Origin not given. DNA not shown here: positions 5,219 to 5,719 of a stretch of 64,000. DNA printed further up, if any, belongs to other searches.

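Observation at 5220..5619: Stand-alone highly expressed small-protein gene with a repeat-containing promoter and double terminator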

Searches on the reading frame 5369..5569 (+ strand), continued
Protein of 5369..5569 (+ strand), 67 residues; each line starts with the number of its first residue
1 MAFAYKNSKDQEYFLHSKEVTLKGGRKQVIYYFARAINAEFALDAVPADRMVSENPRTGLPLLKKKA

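Call 43: search_solved_structures(query=A3, max_evalue=10, show_alignments=2)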
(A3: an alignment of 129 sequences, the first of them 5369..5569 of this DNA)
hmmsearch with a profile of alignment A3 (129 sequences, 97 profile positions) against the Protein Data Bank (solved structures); distinct sequences matched with E-value up to 10: 17.
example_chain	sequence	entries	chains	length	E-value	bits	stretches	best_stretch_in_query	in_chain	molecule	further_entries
2l5f_A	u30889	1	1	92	0.13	15.2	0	7-30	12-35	Pre-mRNA-processing factor 40 homolog A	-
3d7r_A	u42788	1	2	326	0.25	14.3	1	14-64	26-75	Esterase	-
8owu_B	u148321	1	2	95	0.53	13.3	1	41-82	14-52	Transposase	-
6avf_B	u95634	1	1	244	0.64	13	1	39-83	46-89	T-cell receptor beta variable 28,TCR beta chain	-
6at6_B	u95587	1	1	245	0.64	13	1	39-83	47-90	T-cell receptor beta variable 28, Human nkt tcr beta chain chimera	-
4gkz_B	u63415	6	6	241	0.9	12.5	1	39-82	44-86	Beta Chain of Class II TCR | Human T Cell Receptor Beta Chain | Human T-cell Receptor Beta Chain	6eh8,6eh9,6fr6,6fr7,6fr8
1fyt_E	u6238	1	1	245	0.92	12.5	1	39-82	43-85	T-CELL RECEPTOR BETA CHAIN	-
1j8h_E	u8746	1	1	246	0.92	12.5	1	39-82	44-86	T-CELL RECEPTOR BETA CHAIN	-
5d7k_E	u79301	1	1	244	0.96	12.4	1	39-82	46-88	MAV36 TCR Beta Chain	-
9c2h_B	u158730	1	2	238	1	12.4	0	24-62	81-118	Antibody Fab NP3-B4 Heavy Chain (variable region)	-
6tro_E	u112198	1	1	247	1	12.3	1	39-81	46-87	T-cell receptor beta chain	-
9bys_AAAB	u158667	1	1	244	1.1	12.2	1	39-81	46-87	TCR beta chain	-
6vqo_E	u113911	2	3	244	1.2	12.1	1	38-80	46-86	TCR receptor 1a2, beta chain | p53-specific T cell receptor, B-chain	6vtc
5d7l_E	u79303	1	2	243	1.3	12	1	39-82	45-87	MAV36 TCR Beta Chain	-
8es7_B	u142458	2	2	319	1.6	11.8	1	39-81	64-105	PN45545 TCR beta chain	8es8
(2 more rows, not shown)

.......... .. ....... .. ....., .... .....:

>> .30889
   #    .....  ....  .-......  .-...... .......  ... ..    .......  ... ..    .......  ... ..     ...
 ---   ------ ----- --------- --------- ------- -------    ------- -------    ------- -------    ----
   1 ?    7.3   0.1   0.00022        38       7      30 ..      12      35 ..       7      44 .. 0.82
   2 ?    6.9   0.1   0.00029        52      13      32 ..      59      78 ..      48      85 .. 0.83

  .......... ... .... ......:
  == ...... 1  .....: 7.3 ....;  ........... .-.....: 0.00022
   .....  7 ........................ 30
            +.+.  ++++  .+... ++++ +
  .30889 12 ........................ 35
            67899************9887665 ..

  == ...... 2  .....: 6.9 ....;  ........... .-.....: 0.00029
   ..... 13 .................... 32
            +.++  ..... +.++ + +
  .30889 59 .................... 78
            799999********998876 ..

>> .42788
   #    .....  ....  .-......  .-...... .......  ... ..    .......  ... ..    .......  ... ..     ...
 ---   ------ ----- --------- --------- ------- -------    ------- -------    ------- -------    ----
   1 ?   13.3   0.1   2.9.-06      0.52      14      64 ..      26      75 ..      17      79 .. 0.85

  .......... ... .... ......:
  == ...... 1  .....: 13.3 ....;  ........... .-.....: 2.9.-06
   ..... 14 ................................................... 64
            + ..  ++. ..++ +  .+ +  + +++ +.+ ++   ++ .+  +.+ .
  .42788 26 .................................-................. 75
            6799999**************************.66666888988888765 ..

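Call 45: fold_search(model_id=the predicted structure, library=viral)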
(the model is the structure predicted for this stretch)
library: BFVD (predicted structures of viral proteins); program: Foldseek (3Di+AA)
matches with E <= 10: 482; with E <= 0.001: 0
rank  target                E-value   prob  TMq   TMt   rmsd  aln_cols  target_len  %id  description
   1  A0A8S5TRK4            6.8e-03  1.00  0.74  0.65   2.8        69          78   19  Uncharacterized protein [Siphoviridae sp. ct1SN28]
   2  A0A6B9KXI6            2.7e-01  0.30  0.31  0.04  14.5        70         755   18  RNA replication protein [Papaya mosaic potexvirus]
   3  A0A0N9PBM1            3.1e-01  0.63  0.32  0.30  10.2        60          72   15  (no name in the UniProt tables at hand)
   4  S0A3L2                3.4e-01  0.30  0.33  0.17  10.9        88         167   18  Uncharacterized protein [Cellulophaga phage phi14:2]
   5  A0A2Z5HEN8            5.4e-01  0.25  0.30  0.29  12.0        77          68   12  (no name in the UniProt tables at hand)
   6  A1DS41                5.7e-01  0.82  0.35  0.27   4.4        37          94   22  Non-structural protein 3a [Canine coronavirus]
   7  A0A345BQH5            5.7e-01  0.30  0.35  0.31  11.7        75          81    7  (no name in the UniProt tables at hand)
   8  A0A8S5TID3            6.1e-01  0.18  0.24  0.15  10.0        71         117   10  Uncharacterized protein [Myoviridae sp. ctMnh10]
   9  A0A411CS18            6.4e-01  0.21  0.26  0.22  10.9        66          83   14  (no name in the UniProt tables at hand)
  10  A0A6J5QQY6            7.2e-01  0.16  0.27  0.18  12.2        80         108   11  Uncharacterized protein [uncultured Caudovirales phage]
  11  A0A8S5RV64            9.0e-01  0.18  0.31  0.11  11.7        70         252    8  (no name in the UniProt tables at hand)
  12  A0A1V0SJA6            1.0e+00  0.07  0.24  0.09  11.4        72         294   14  Transmembrane protein [Klosneuvirus KNV1]
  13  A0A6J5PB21            1.1e+00  0.28  0.28  0.29   6.8        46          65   17  Uncharacterized protein [uncultured Caudovirales phage]
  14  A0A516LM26            1.1e+00  0.12  0.29  0.17   9.9        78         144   14  (no name in the UniProt tables at hand)
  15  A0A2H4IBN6            1.2e+00  0.15  0.26  0.11   7.9        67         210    7  Uncharacterized protein [Erwinia phage vB_EamM_Y3]
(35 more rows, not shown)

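Call 46: search_protein_families(library=padloc, proteins=[window:5369-5569:+, P0151, P0254, P0212, P0143, P0211, P0202, P0210], max_evalue=0.01)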
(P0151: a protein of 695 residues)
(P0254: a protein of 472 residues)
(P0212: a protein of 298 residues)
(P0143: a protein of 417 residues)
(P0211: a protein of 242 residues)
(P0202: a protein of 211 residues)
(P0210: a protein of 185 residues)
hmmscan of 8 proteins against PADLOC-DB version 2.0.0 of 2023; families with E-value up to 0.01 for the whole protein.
window:5369-5569:+ (67 aa): 0 families

P0151 (695 aa): 7 families
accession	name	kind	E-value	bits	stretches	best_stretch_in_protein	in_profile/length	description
PDLC02209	QatA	-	5.5e-22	76.1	2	250-508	167-393/646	-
PDLC04959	PDC-S20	-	3.2e-14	51.3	2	251-333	154-233/464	-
PDLC02361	PifA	-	9.5e-13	45.6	1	32-85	14-67/720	PifA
PDLC02210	QatA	-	1.2e-11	41.9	2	253-501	173-384/593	-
PDLC04958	PDC-S20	-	5.2e-07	27.3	1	34-122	3-68/458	-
PDLC04957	PDC-S20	-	8.7e-07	26.7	1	35-85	6-57/446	-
PDLC04956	PDC-S20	-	6.1e-06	23.9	1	46-86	23-61/450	-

P0254 (472 aa): 24 families
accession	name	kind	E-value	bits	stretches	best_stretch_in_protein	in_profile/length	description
PDLC05062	PDC-S66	-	8.2e-22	76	1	249-341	150-242/282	-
PDLC03957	bSEFIR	-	1.6e-12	45.9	1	243-373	33-180/412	-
PDLC02012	SAVED5--SAVED_TIR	-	2.5e-12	44.6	1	249-328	15-95/404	-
PDLC02421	Aga_TIR-PNTD1-PNTD2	-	6.4e-11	40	1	249-374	5-133/430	Class I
PDLC02403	Aga_TIR-PNTD1-PNTD2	-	9.3e-10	36.1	1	249-374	4-132/443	Class I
PDLC02398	Aga_REase-PNTD1-PNTD2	-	1.3e-08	32.3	1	101-190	29-113/429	Class I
PDLC00417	ThsB1|ThsB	-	3.7e-08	31.2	1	251-340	170-260/303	TIR-like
PDLC00436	ThsB1|ThsB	-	6.9e-07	26.9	1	237-339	24-130/183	TIR-like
PDLC00419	ThsB1|ThsB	-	2.9e-06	25.2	1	232-322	12-106/165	TIR-like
PDLC03015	TIR-NLR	-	2.3e-05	21.3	1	250-340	4-93/824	-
PDLC04282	PDC-M02A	-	2.9e-05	21.8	1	100-224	39-176/182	-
PDLC00420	ThsB1|ThsB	-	3.9e-05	21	1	248-345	2-102/319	TIR-like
PDLC04290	PDC-M02A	-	4.4e-05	21.2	1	104-224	30-164/170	-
PDLC02962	RT-TIR_XII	-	6.8e-05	19.9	1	248-339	346-438/478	single gene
PDLC00728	Effector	-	0.00011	19.3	1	249-326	11-88/432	TIR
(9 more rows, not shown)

P0212 (298 aa): 16 families
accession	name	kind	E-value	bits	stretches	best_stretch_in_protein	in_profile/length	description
PDLC00383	SduA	-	8.8e-15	52.7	1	176-288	287-400/408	DUF4263 domain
PDLC00385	SduA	-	1.2e-10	39.3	1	167-291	180-311/319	DUF4263 domain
PDLC00389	SduA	-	1.5e-09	36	1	130-287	216-366/383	DUF4263 domain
PDLC00378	SduA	-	6.7e-09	33.6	1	131-289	15-189/287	DUF4263 domain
PDLC00402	SduA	-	1.4e-08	32.2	1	187-286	221-323/354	DUF4263 domain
PDLC00405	SduA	-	6.7e-07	27.1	1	185-290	197-305/323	DUF4263 domain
PDLC00377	SduA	-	6.7e-06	23.3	1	173-258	276-364/402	DUF4263 domain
PDLC00390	SduA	-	8.9e-06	23.1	1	178-259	209-297/339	DUF4263 domain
PDLC00404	SduA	-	1.4e-05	22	1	173-287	324-433/457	DUF4263 domain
PDLC00398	SduA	-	1.7e-05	22.3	1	141-292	38-208/289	DUF4263 domain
PDLC00388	SduA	-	0.00037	17.7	1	141-260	221-356/402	DUF4263 domain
PDLC00399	SduA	-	0.00043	17.8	1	191-262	260-333/375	DUF4263 domain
PDLC00384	SduA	-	0.00051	16.9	1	192-284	349-446/476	DUF4263 domain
PDLC00381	SduA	-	0.00088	16.6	1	178-284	218-330/342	DUF4263 domain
PDLC00401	SduA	-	0.0022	15.4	1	129-258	229-355/404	DUF4263 domain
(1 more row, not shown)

P0143 (417 aa): 1 family
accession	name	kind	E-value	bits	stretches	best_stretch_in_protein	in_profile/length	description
PDLC01691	Cas12f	-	0.0001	20.4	1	68-106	286-321/332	CAS-V-F; effector__SPE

P0211 (242 aa): 0 families

P0202 (211 aa): 0 families

P0210 (185 aa): 0 families

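Call 54: find_related_loci(query=window:5369-5569:+, collection=metagenome_contigs, flank=4000)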
Query window:5369-5569:+ (67 aa) in metagenome_contigs; peptide patterns used: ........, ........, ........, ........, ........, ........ (x = any residue, [..] = any of these).
600 stretches matched a pattern (row limit reached: there are more); 174 encode a relative of the query (tblastn E <= 1e-3); the best 80 are kept; 80 distinct loci.
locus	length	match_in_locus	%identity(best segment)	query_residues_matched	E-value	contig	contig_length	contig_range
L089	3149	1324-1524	100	1-67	3e-42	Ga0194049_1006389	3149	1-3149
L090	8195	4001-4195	78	2-66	2e-30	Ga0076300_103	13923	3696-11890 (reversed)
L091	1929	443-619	76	1-59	3e-28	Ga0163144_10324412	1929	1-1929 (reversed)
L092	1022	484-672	67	1-63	7e-26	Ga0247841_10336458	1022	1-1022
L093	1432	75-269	70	1-66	2e-25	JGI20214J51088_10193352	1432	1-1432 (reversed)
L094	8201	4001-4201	67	1-65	2e-24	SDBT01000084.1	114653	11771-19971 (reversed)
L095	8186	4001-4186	65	1-63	5e-24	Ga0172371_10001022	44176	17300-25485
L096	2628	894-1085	63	1-65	2e-23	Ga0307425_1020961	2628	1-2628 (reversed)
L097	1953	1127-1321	64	2-67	2e-23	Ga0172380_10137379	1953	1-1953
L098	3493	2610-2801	63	1-65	2e-23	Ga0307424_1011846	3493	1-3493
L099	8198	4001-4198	61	1-67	3e-23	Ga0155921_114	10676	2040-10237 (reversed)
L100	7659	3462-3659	61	1-67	3e-23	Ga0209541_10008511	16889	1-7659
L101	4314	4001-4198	61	1-67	2e-23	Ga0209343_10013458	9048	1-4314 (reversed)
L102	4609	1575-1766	63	1-65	6e-23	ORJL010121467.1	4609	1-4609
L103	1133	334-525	63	1-65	4e-23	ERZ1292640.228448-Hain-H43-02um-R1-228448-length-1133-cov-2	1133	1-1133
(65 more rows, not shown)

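Call 55: find_encoding_contigs(protein=P0003, flank=10000, max_places=1)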
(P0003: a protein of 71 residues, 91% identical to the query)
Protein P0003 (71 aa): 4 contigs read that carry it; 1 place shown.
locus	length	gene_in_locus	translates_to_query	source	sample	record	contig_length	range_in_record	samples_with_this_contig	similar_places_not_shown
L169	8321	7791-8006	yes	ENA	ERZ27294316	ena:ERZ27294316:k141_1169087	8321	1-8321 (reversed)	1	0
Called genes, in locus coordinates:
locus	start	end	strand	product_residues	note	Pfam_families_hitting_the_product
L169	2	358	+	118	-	?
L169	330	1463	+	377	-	PF13742:tRNA_anti_2, PF01336:tRNA_anti-codon (faint), PF02601:Exonuc_VII_L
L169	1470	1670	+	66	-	PF02609:Exonuc_VII_S (weak)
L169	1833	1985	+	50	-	-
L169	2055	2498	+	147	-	PF02502:LacAB_rpiB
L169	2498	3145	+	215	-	PF00834:Ribul_P_3_epim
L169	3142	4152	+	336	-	PF00044:Gp_dh_N, PF02800:Gp_dh_C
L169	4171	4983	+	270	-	PF00456:Transketolase_N, PF13292:DXP_synthase_N, PF00676:E1_dh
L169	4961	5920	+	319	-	PF02779:Transket_pyr, PF02780:Transketolase_C, PF22613:Transketolase_C_1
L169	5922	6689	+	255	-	-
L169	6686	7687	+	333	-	PF00294:PfkB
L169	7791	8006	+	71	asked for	-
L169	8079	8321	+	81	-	?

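Call 56: find_encoding_contigs(protein=P0008, flank=10000, max_places=1)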
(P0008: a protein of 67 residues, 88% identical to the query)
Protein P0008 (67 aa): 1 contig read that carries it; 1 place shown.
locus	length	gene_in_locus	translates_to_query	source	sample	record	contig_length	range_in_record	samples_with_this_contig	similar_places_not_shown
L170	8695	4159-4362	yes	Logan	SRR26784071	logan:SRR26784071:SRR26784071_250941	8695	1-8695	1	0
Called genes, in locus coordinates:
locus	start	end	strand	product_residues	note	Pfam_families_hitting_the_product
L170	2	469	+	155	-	?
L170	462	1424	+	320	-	PF02779:Transket_pyr, PF02780:Transketolase_C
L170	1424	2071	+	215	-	-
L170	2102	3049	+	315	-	PF00294:PfkB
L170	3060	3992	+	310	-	PF00056:Ldh_1_N, PF02866:Ldh_1_C, PF23596:DUF7138 (faint)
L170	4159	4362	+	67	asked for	-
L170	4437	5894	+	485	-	PF13727:CoA_binding_3 (weak), PF02397:Bac_transf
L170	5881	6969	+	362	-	PF13439:Glyco_transf_4 (weak), PF20706:GT4-conflict (weak), PF00534:Glycos_transf_1, PF13692:Glyco_trans_1_4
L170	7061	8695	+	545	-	?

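Call 57: find_encoding_contigs(protein=P0017, flank=10000, max_places=1)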
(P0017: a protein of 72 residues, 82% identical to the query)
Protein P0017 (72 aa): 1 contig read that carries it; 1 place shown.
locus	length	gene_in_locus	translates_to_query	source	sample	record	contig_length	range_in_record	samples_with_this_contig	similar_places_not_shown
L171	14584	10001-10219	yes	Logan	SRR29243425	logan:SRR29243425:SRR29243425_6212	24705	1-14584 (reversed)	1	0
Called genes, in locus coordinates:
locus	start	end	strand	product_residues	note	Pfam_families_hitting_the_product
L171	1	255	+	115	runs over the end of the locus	-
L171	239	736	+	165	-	-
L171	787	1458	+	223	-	PF13462:Thioredoxin_4, PF01323:DSBA, PF13743:Thioredoxin_5 (faint)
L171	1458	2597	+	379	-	PF13742:tRNA_anti_2, PF01336:tRNA_anti-codon (weak), PF02601:Exonuc_VII_L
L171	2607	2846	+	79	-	PF02609:Exonuc_VII_S (weak)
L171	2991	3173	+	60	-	-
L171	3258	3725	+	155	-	PF02502:LacAB_rpiB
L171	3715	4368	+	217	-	PF00834:Ribul_P_3_epim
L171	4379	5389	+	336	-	PF00044:Gp_dh_N, PF02800:Gp_dh_C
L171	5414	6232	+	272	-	PF00456:Transketolase_N, PF13292:DXP_synthase_N, PF00676:E1_dh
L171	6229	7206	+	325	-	PF02779:Transket_pyr, PF02780:Transketolase_C, PF22613:Transketolase_C_1 (weak)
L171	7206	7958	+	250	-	-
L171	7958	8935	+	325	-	PF00294:PfkB, PF08543:Phos_pyr_kin (weak)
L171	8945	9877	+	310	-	PF00056:Ldh_1_N, PF02866:Ldh_1_C, PF23596:DUF7138 (weak)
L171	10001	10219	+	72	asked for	-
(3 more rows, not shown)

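Call 58: find_encoding_contigs(protein=P0018, flank=10000, max_places=1)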
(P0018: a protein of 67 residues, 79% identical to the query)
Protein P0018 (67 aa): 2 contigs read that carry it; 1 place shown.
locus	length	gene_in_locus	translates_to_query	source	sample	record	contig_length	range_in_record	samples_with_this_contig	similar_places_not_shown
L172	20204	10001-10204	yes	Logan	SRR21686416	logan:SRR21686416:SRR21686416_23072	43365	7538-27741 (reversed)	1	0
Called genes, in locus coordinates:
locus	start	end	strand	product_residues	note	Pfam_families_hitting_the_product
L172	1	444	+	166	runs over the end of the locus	PF06713:bPH_4 (weak)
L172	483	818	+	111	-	-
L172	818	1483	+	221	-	PF13462:Thioredoxin_4, PF01323:DSBA, PF13743:Thioredoxin_5 (weak)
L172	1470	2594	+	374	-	PF13742:tRNA_anti_2, PF01336:tRNA_anti-codon, PF02601:Exonuc_VII_L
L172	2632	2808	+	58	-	PF02609:Exonuc_VII_S (weak)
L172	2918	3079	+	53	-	-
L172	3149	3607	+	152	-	PF02502:LacAB_rpiB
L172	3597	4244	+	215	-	PF00834:Ribul_P_3_epim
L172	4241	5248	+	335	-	PF00044:Gp_dh_N, PF02800:Gp_dh_C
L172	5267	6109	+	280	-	PF00456:Transketolase_N, PF13292:DXP_synthase_N, PF00676:E1_dh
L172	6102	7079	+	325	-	PF02779:Transket_pyr, PF02780:Transketolase_C, PF22613:Transketolase_C_1 (weak)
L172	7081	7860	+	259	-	-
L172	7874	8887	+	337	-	PF00294:PfkB, PF08543:Phos_pyr_kin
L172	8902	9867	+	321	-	PF00389:2-Hacid_dh, PF02826:2-Hacid_dh_C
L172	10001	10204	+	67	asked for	-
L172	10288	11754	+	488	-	PF02397:Bac_transf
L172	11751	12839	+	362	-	PF00534:Glycos_transf_1, PF13692:Glyco_trans_1_4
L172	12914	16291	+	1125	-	PF02518:HATPase_c, PF00204:DNA_gyraseB, PF14890:Intein_splicing, PF01751:Toprim, PF00986:DNA_gyraseB_C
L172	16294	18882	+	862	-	PF00521:DNA_topoisoIV, PF03989:DNA_gyraseA_C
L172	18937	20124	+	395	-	PF16656:Pur_ac_phosph_N (weak)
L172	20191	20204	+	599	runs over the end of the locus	PF04760:IF2_N, PF00009:GTP_EFTU, PF00025:Arf (weak), PF01926:MMR_HSR1, PF08477:Roc (weak), PF22042:EF-G_D2, PF11987:IF-2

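Call 59: find_encoding_contigs(protein=P0041, flank=10000, max_places=1)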
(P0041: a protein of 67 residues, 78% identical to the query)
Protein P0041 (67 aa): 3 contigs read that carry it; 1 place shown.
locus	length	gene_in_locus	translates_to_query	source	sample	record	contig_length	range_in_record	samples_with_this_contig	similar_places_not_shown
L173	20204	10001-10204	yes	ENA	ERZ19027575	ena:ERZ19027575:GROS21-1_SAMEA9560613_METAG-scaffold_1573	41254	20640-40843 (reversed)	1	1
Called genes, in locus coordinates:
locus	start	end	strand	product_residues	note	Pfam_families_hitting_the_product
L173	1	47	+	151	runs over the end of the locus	?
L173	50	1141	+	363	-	PF03706:LPG_synthase_TM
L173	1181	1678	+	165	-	PF06713:bPH_4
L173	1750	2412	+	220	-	PF13462:Thioredoxin_4, PF01323:DSBA (faint)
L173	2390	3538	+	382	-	PF13742:tRNA_anti_2, PF01336:tRNA_anti-codon, PF02601:Exonuc_VII_L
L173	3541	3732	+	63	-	PF02609:Exonuc_VII_S (weak)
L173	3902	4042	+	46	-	-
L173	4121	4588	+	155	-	PF02502:LacAB_rpiB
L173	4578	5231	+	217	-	PF00834:Ribul_P_3_epim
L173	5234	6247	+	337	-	PF00044:Gp_dh_N, PF02800:Gp_dh_C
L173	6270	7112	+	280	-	PF00456:Transketolase_N, PF13292:DXP_synthase_N, PF00676:E1_dh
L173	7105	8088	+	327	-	PF02779:Transket_pyr, PF22613:Transketolase_C_1 (faint), PF02780:Transketolase_C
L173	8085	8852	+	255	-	PF01116:F_bP_aldolase (faint)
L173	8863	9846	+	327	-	PF00294:PfkB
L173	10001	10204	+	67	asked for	-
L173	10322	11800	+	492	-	PF02397:Bac_transf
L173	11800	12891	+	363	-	PF00534:Glycos_transf_1, PF13692:Glyco_trans_1_4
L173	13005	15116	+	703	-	PF02518:HATPase_c, PF00204:DNA_gyraseB, PF01751:Toprim, PF00986:DNA_gyraseB_C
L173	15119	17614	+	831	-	PF00521:DNA_topoisoIV, PF03989:DNA_gyraseA_C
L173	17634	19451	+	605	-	PF04760:IF2_N, PF00009:GTP_EFTU, PF01926:MMR_HSR1, PF22042:EF-G_D2, PF03144:GTP_EFTU_D2 (faint), PF11987:IF-2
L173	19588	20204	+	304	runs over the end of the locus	PF01476:LysM, PF01551:Peptidase_M23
